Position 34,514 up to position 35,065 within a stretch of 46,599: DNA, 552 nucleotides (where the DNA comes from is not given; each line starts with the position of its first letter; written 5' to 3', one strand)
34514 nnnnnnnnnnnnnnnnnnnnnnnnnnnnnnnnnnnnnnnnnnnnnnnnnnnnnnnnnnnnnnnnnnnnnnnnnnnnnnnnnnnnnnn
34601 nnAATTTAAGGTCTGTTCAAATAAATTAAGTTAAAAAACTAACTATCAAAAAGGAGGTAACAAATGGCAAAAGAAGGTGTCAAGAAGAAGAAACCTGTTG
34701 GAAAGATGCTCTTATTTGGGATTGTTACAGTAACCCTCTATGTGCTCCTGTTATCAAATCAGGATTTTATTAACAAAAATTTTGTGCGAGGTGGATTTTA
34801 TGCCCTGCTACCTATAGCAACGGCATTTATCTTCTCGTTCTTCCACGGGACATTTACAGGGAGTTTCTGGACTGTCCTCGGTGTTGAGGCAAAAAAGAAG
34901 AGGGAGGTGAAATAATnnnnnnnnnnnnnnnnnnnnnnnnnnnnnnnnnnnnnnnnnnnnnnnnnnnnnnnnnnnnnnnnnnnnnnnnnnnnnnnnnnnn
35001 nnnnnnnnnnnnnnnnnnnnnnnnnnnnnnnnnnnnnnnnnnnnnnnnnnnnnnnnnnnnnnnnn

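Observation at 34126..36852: Four-gene cassette: FAEAGE/USP-like protein, 83-aa membrane protein, long TSUP permease, tandem USP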

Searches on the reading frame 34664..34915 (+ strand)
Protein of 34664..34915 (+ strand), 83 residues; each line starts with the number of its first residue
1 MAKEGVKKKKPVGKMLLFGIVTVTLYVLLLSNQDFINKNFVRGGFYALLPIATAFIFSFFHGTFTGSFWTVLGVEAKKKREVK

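Call 3: search_protein_families(library=pfam, proteins=[window:34664-34915:+], max_evalue=0.1)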
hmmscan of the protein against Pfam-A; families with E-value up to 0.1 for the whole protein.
window:34664-34915:+ (83 aa): 0 families

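Call 4: search_protein_families(library=ncbifam, proteins=[window:34664-34915:+], max_evalue=0.1)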
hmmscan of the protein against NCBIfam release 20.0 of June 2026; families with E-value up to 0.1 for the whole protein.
window:34664-34915:+ (83 aa): 0 families

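Call 11: find_homologous_proteins(query=window:34664-34915:+, max_evalue=0.001)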
Query window:34664-34915:+ (83 aa): 225 proteins with E <= 0.001 among 226 candidates; the best 120 are listed.
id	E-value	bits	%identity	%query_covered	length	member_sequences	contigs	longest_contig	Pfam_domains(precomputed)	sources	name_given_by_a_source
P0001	8.5e-47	174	100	100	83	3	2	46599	-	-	-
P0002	3.3e-42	159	87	100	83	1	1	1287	-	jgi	jgi:F0F1-type ATP synthase assembly protein I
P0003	4.5e-42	159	87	100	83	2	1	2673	-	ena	-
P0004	6.1e-42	159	88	88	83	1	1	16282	-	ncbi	ncbi:MAG: hypothetical protein ABIB41_02815 [Nitrospirota bacterium]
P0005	5.5e-41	156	86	88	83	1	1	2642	-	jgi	jgi:F0F1-type ATP synthase assembly protein I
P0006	7.7e-41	155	86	88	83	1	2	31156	-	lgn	-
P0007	8.2e-40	152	81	100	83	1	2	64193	-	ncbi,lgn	ncbi:MAG: hypothetical protein ACOYU0_06085 [Nitrospirota bacterium]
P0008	2.6e-39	150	83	100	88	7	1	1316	-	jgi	jgi:F0F1-type ATP synthase assembly protein I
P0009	1.0e-36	142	77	88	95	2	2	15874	-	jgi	jgi:hypothetical protein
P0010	1.4e-36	141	76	100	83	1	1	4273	-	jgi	-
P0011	1.8e-36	141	76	100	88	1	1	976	-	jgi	jgi:hypothetical protein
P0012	2.7e-35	137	78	88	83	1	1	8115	-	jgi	jgi:hypothetical protein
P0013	8.8e-35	136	77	100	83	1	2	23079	-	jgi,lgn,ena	jgi:hypothetical protein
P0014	1.4e-34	135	77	88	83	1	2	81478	-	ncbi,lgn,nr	ncbi:MAG: hypothetical protein HXY53_00195 [Nitrospirae bacterium]|nr:hypothetical protein [Nitrospi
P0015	2.3e-34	135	75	88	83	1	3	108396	-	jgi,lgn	jgi:hypothetical protein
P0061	3.0e-29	118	67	96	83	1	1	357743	-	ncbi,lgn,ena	-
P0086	1.6e-28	116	72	92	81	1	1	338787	-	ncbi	-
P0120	1.5e-27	113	69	92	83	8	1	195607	-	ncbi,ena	-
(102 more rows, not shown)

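Call 12: find_encoding_contigs(protein=P0061, flank=6000, max_places=2)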
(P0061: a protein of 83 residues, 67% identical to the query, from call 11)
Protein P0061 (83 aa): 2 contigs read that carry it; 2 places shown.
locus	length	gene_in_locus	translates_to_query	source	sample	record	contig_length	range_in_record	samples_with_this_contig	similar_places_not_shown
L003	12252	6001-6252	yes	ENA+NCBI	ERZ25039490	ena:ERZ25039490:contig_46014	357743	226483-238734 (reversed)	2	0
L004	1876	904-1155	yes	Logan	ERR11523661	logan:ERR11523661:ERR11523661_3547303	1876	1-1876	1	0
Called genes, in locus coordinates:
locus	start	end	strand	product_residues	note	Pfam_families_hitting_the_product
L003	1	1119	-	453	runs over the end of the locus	PF00072:Response_reg, PF00158:Sigma54_activat, PF14532:Sigma54_activ_2, PF07728:AAA_5, PF25601:AAA_lid_14, PF02954:HTH_8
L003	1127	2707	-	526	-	PF00672:HAMP (weak), PF00512:HisKA (weak), PF02518:HATPase_c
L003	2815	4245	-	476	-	PF00004:AAA, PF07724:AAA_2 (weak), PF07728:AAA_5 (weak), PF22667:Lon_lid, PF05362:Lon_C, PF13541:ChlI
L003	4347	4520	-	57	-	PF00072:Response_reg (weak)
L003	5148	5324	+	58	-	-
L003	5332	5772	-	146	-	-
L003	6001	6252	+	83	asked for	-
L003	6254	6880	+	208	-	PF01925:TauE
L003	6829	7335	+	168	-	PF01925:TauE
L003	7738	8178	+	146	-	PF00582:Usp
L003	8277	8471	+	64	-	PF02416:TatA_B_E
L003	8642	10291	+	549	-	PF00990:GGDEF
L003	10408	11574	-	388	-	PF06103:DUF948 (faint), PF01442:Apolipoprotein (weak), PF02646:RmuC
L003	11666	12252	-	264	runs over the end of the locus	PF02445:NadA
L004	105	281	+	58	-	-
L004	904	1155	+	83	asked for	-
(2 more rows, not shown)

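Call 13: find_encoding_contigs(protein=P0086, flank=6000, max_places=2)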
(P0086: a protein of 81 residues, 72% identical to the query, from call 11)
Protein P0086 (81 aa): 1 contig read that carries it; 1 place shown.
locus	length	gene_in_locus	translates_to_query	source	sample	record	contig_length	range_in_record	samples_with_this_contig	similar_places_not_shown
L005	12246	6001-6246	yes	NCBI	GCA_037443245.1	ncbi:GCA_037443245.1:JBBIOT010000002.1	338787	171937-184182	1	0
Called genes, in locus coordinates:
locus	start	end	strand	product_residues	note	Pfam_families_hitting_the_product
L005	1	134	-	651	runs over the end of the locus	PF06103:DUF948 (faint), PF14827:dCache_3, PF00015:MCPsignal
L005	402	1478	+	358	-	PF01925:TauE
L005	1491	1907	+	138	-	-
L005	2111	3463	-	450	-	PF00072:Response_reg, PF00004:AAA (faint), PF00158:Sigma54_activat, PF14532:Sigma54_activ_2, PF07728:AAA_5, PF25601:AAA_lid_14, PF02954:HTH_8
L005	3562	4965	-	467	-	PF00672:HAMP (weak), PF00512:HisKA, PF02518:HATPase_c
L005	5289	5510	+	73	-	-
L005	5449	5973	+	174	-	-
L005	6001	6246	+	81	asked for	-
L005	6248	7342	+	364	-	PF01925:TauE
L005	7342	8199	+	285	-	PF00582:Usp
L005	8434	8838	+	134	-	PF02656:DUF202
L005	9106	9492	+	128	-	-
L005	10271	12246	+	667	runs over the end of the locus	PF00999:Na_H_Exchanger, PF02254:TrkA_N, PF02080:TrkA_C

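Call 14: find_encoding_contigs(protein=P0120, flank=6000, max_places=2)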
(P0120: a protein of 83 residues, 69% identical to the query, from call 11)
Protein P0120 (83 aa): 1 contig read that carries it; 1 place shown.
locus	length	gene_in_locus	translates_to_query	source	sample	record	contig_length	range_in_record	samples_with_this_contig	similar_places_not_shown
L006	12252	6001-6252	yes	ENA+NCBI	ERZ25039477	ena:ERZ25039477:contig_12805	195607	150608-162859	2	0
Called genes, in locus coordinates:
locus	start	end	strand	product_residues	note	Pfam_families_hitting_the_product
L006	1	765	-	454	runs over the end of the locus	PF00072:Response_reg, PF00158:Sigma54_activat, PF14532:Sigma54_activ_2, PF07728:AAA_5, PF25601:AAA_lid_14, PF02954:HTH_8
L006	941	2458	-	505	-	PF00672:HAMP, PF00512:HisKA, PF02518:HATPase_c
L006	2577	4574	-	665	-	PF07724:AAA_2 (faint), PF00072:Response_reg, PF00004:AAA, PF07728:AAA_5, PF22667:Lon_lid, PF05362:Lon_C, PF13541:ChlI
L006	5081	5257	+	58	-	-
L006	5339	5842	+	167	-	-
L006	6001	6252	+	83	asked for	-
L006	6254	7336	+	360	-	PF01925:TauE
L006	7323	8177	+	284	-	PF00582:Usp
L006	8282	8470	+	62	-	PF02416:TatA_B_E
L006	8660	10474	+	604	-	PF02705:K_trans, PF22776:K_trans_C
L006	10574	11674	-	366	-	PF06103:DUF948 (faint), PF02646:RmuC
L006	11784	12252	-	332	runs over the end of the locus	PF02445:NadA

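Call 23: find_related_loci(query=A1, collection=genome_contigs, flank=6000)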
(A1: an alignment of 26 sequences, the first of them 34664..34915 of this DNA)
Query A1 (83 aa) in genome_contigs; peptide patterns used: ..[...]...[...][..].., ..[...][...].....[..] (x = any residue, [..] = any of these).
397 stretches matched a pattern; 350 encode a relative of the query (tblastn E <= 1e-3); the best 80 are kept; 80 distinct loci.
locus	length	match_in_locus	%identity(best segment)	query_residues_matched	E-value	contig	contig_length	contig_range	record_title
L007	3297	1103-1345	75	1-83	1e-36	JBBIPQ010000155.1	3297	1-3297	MAG: Nitrospirota bacterium isolate BR1S70218_bin_306 NODE_25280_length_3297_cov_4.20505, whole genome shotgun sequence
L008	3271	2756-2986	73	7-83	1e-35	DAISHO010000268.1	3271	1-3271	MAG TPA_asm: Thermodesulfovibrionales bacterium isolate CTOTU1358 NODE_2067_length_3271_cov_4.325560, whole genome shotg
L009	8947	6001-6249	70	1-83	6e-36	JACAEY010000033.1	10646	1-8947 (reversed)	MAG: Nitrospirae bacterium isolate L.E.D.9 k119_760246, whole genome shotgun sequence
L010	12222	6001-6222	76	7-80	8e-36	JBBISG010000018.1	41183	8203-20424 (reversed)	MAG: Nitrospirota bacterium isolate BQF270218_bin_368 NODE_714_length_41183_cov_3.10551, whole genome shotgun sequence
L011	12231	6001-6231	69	8-83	3e-34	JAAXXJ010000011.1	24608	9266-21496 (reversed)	MAG: Nitrospirae bacterium isolate W9_Combined_metabat2_096 W9_Combined_metabat2_096_NODE_1099, whole genome shotgun seq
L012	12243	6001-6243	69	3-83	5e-34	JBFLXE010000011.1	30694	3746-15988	MAG: Nitrospirota bacterium isolate MAG050 MAG050_11, whole genome shotgun sequence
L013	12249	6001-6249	65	1-83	5e-34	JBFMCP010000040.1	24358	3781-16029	MAG: Nitrospirota bacterium isolate MAG196 MAG196_40, whole genome shotgun sequence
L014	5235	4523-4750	74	8-83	1e-33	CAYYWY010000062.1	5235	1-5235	MAG TPA_asm: uncultured Nitrospiraceae bacterium isolate SRP290908_co1_101 genome assembly, contig: NODE_24364_length_52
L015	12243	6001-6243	67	4-83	1e-33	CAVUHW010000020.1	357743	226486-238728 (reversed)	MAG: Nitrospirota bacterium isolate MFD02199.bin.2.126 genome assembly, contig: contig_46014, whole genome shotgun seque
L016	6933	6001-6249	70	2-83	2e-33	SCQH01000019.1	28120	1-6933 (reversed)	MAG: Nitrospirae bacterium isolate DP16D_bin.48 DP16D_bin.48-11196, whole genome shotgun sequence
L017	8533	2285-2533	69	2-83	2e-33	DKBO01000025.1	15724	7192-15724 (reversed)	MAG TPA_asm: Nitrospiraceae bacterium UBA6898 UBA6898_contig_20752, whole genome shotgun sequence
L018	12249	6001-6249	69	2-83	2e-33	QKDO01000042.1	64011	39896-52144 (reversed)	MAG: Nitrospirae bacterium isolate SZUA-452 scaffold_636, whole genome shotgun sequence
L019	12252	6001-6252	65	1-83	7e-33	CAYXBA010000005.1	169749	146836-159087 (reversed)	MAG TPA_asm: uncultured Nitrospiraceae bacterium isolate binchicken_co269_240 genome assembly, contig: NODE_82_length_16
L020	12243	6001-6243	67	4-83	7e-33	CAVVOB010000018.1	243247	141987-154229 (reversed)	MAG: Nitrospirota bacterium isolate MFD05942.bin.2.44 genome assembly, contig: contig_37193, whole genome shotgun sequen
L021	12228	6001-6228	72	8-83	7e-33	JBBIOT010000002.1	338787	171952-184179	MAG: Caldimicrobium sp. isolate AR170220_bin_286 NODE_2_length_338787_cov_10.4611, whole genome shotgun sequence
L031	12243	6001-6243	67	4-83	2e-31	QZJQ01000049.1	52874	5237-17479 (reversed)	MAG: Nitrospiraceae bacterium isolate SURF_35 Ga0104751_1000828, whole genome shotgun sequence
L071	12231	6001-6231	65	8-83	1e-29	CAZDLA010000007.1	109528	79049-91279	MAG TPA_asm: uncultured Nitrospiraceae bacterium isolate SRP302447_co1_783 genome assembly, contig: NODE_626_length_1095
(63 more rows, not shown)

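Call 49: search_protein_representatives(alignment_id=A1)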
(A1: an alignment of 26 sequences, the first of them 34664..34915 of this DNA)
Query: 26 sequences, 82 profile positions. Proteins with E-value up to 0.001 (for the whole library): 319; up to 1e-10: 179; up to 1e-30: 2. The best 150 are listed.
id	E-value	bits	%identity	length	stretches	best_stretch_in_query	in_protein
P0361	1.1e-38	146.9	-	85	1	3-82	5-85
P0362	1.9e-34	133.4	-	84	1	3-82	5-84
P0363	2.2e-30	120.3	-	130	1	8-81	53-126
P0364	3.1e-28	113.5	-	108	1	3-79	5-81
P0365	5.8e-26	106.2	-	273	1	4-78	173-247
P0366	1.6e-25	104.8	-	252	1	1-78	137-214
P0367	7.4e-24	99.5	-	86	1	5-81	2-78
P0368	1.6e-23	98.4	-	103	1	9-79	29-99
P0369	1.7e-23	98.3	-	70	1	6-66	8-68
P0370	5.2e-23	96.7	-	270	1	5-78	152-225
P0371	9.2e-23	95.9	-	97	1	6-79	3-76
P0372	2.0e-22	94.9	-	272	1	1-78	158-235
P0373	3.1e-22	94.3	-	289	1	5-80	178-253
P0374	3.8e-22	94.0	-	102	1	18-82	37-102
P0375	7.0e-22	93.1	-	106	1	4-79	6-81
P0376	1.1e-21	92.5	-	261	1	3-76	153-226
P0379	2.1e-21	91.6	-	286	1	5-81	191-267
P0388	1.5e-20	88.8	-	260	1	3-80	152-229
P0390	4.8e-20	87.2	-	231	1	5-81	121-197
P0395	1.0e-19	86.2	-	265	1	4-78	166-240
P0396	1.3e-19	85.9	-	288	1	1-78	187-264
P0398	1.5e-19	85.6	-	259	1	1-78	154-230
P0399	2.3e-19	85.0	-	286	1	4-77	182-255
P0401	3.0e-19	84.7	-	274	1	1-80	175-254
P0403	8.3e-19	83.3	-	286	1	2-78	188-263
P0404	9.2e-19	83.1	-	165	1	6-80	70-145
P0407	2.1e-18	82.0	-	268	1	3-79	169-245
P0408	2.2e-18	81.9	-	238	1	1-81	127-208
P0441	3.6e-16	74.8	-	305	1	1-80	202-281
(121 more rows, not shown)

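Call 52: list_cluster_members(proteins=[P0365, P0366, P0370, P0372, P0373, P0379, P0390, P0441, P0363, P0404])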
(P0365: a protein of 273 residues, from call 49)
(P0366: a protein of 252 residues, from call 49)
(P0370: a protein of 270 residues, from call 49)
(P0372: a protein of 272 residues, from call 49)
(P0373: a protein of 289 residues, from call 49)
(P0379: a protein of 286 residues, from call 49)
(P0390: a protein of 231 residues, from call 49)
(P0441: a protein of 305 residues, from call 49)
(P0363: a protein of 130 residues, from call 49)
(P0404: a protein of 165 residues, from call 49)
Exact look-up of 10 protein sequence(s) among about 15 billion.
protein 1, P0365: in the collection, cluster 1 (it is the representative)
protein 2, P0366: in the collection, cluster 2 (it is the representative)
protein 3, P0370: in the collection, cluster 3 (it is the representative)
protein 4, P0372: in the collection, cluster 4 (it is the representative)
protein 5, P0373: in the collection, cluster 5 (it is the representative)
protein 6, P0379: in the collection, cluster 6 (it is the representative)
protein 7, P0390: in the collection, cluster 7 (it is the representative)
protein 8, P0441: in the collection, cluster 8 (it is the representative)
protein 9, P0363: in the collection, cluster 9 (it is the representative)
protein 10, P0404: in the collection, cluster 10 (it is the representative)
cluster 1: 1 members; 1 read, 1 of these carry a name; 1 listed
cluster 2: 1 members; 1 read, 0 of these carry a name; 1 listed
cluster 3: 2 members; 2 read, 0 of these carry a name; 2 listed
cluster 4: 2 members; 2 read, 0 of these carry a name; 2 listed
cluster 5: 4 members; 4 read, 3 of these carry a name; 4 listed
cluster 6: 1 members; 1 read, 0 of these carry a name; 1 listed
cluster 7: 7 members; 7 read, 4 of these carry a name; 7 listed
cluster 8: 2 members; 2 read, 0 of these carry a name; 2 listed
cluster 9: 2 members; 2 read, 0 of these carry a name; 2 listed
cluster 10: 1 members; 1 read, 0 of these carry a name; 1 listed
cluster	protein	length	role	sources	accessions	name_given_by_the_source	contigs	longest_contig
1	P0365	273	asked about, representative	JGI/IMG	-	hypothetical protein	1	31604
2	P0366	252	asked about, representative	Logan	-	-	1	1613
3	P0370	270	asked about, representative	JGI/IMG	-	-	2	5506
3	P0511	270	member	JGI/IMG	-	-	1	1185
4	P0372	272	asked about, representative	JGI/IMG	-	-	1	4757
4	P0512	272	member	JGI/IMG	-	-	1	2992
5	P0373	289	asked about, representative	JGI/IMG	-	hypothetical protein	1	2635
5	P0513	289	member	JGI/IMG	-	hypothetical protein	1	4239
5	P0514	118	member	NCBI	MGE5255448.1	MAG: hypothetical protein ACM3KE_02195 [Hyphomicrobiales bacterium]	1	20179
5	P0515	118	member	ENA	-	-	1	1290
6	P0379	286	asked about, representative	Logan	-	-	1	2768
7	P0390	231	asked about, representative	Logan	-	-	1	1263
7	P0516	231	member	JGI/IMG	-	hypothetical protein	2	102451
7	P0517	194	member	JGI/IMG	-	hypothetical protein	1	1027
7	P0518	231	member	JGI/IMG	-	hypothetical protein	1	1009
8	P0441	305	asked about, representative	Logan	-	-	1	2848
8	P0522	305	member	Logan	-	-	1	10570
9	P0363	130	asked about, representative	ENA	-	-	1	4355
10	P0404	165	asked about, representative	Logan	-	-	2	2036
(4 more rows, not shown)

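Call 53: find_encoding_contigs(protein=P0365, flank=6000, max_places=2)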
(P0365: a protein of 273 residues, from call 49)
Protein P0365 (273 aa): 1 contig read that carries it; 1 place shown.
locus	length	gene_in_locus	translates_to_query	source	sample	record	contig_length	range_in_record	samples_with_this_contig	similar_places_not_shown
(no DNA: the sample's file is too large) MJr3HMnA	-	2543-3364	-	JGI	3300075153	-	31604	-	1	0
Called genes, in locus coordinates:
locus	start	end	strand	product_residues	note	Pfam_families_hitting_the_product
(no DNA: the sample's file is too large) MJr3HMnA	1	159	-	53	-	?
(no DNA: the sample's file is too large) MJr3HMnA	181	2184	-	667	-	PF00072:Response_reg, PF00004:AAA, PF07728:AAA_5 (weak), PF22667:Lon_lid, PF05362:Lon_C, PF13541:ChlI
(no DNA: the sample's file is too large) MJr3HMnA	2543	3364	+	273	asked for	-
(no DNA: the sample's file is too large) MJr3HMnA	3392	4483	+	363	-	PF01925:TauE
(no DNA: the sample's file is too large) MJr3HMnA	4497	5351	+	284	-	PF00582:Usp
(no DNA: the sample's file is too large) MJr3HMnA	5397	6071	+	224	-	PF00293:NUDIX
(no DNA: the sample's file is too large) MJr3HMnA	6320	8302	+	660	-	PF00662:Proton_antipo_N (weak), PF00361:Proton_antipo_M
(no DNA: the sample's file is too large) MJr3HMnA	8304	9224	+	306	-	PF00146:NADHdh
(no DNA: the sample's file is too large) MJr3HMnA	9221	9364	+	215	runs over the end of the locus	-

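Call 54: find_encoding_contigs(protein=P0516, flank=6000, max_places=2)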
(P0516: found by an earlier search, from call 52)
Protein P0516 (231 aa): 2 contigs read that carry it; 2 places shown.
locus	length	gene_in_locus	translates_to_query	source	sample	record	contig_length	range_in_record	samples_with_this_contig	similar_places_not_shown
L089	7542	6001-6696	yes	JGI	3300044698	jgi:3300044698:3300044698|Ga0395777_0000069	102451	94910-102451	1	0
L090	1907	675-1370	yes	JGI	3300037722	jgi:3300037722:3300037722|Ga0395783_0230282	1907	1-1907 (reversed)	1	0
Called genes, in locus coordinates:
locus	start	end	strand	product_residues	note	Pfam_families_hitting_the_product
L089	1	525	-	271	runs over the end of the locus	PF09296:NUDIX-like, PF09297:Zn_ribbon_NUD, PF00293:NUDIX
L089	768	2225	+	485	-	PF00672:HAMP, PF00512:HisKA, PF02518:HATPase_c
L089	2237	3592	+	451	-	PF00072:Response_reg, PF00493:MCM (weak), PF00158:Sigma54_activat, PF14532:Sigma54_activ_2, PF07728:AAA_5, PF25601:AAA_lid_14, PF02954:HTH_8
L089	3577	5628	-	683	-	PF00072:Response_reg, PF00004:AAA, PF07728:AAA_5, PF22667:Lon_lid, PF05362:Lon_C, PF13541:ChlI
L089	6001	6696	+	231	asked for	-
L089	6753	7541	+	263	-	?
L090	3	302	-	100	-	?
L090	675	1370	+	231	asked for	-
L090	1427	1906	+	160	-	?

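Call 61: search_protein_families(library=pfam, proteins=[L021:1476-1889:+, L031:671-1114:+, L071:880-1284:+, window:34664-34915:+, P0366, P0370, P0365], max_evalue=10)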
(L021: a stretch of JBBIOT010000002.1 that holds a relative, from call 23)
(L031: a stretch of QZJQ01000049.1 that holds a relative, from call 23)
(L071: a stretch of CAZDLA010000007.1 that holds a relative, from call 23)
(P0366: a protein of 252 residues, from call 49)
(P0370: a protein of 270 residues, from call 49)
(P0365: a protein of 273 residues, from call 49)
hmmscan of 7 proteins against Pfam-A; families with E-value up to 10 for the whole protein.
L021:1476-1889:+ (138 aa): 4 families
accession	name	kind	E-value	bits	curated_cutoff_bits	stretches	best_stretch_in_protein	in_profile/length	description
PF07843.16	DUF1634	-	0.0027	18.2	27.5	1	18-128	5-100/102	Protein of unknown function (DUF1634)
PF10748.14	HofP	-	0.26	11.5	24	1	29-64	6-41/132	DNA utilization proteins HofP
PF08570.15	DUF1761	-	0.54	11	31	1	80-133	69-122/123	Protein of unknown function (DUF1761)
PF11023.14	DUF2614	-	5.7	7.6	21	0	17-37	36-56/111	Zinc-ribbon containing domain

L031:671-1114:+ (148 aa): 2 families
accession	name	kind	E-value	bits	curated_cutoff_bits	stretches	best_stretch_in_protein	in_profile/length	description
PF07843.16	DUF1634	-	0.033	14.7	27.5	1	19-138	4-100/102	Protein of unknown function (DUF1634)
PF03188.21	Cytochrom_B561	-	0.18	12.5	23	1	93-143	5-54/137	Eukaryotic cytochrome b561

L071:880-1284:+ (135 aa): 3 families
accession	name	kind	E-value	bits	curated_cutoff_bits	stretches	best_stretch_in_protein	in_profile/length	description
PF07444.16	Ycf66_N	-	0.072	13.7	22.3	1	89-126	10-47/76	Ycf66 protein N-terminus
PF20082.4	DUF6476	-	0.75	10.2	24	1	15-70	16-66/91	Family of unknown function (DUF6476)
PF11694.13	DUF3290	-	0.97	9.8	31.3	1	68-125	3-60/144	Protein of unknown function (DUF3290)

window:34664-34915:+ (83 aa): 0 families

P0366 (252 aa): 1 family
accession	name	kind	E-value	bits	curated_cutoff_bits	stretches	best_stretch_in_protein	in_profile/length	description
PF06305.16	LapA_dom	-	0.17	12.2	28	1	167-207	2-40/64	Lipopolysaccharide assembly protein A domain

P0370 (270 aa): 0 families

P0365 (273 aa): 1 family
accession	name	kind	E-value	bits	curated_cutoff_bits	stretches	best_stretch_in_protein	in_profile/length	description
PF00582.32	Usp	-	0.022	15.8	24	1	34-76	2-44/141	Universal stress protein family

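Call 70: find_encoding_contigs(protein=P0522, flank=6000, max_places=1)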
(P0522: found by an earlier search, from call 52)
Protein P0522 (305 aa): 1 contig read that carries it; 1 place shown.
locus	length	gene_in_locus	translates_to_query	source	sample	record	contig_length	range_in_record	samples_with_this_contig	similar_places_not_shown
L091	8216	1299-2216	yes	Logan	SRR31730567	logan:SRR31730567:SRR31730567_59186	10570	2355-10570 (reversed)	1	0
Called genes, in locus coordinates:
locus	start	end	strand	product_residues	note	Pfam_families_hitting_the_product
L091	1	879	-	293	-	?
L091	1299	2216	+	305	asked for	-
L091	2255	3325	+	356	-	PF01925:TauE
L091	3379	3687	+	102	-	-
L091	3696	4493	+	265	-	PF13189:Cytidylate_kin2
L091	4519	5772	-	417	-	PF02743:dCache_1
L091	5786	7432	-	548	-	PF00498:FHA, PF16697:Yop-YscD_cpl, PF00069:Pkinase, PF03109:ABC1 (faint), PF07714:PK_Tyr_Ser-Thr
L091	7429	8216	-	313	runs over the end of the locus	PF01745:IPT, PF13238:AAA_18 (faint), PF01715:IPPT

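Call 71: find_encoding_contigs(protein=P0370, flank=6000, max_places=1)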
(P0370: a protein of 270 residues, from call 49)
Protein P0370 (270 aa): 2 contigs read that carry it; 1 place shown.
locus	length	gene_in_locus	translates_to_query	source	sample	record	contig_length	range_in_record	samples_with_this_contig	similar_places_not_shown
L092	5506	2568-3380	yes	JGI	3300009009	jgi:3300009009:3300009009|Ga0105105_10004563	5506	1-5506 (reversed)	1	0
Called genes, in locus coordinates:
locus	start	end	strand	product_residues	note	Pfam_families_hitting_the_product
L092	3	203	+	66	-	?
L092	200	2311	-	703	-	PF13401:AAA_22 (faint), PF00072:Response_reg, PF00004:AAA, PF07728:AAA_5 (weak), PF22667:Lon_lid, PF05362:Lon_C, PF13541:ChlI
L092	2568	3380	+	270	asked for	-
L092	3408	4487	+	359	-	PF01925:TauE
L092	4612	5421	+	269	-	PF13189:Cytidylate_kin2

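Call 72: find_encoding_contigs(protein=P0363, flank=6000, max_places=1)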
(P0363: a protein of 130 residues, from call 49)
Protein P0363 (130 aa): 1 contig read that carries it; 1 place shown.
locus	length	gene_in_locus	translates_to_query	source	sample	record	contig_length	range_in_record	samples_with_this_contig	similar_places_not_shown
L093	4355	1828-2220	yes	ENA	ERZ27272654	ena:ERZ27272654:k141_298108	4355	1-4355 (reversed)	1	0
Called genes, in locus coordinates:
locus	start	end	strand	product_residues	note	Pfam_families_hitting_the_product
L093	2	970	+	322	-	?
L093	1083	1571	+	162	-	-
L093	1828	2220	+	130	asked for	-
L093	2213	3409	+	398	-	PF01925:TauE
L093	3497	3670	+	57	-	-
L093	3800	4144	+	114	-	-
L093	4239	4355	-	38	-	?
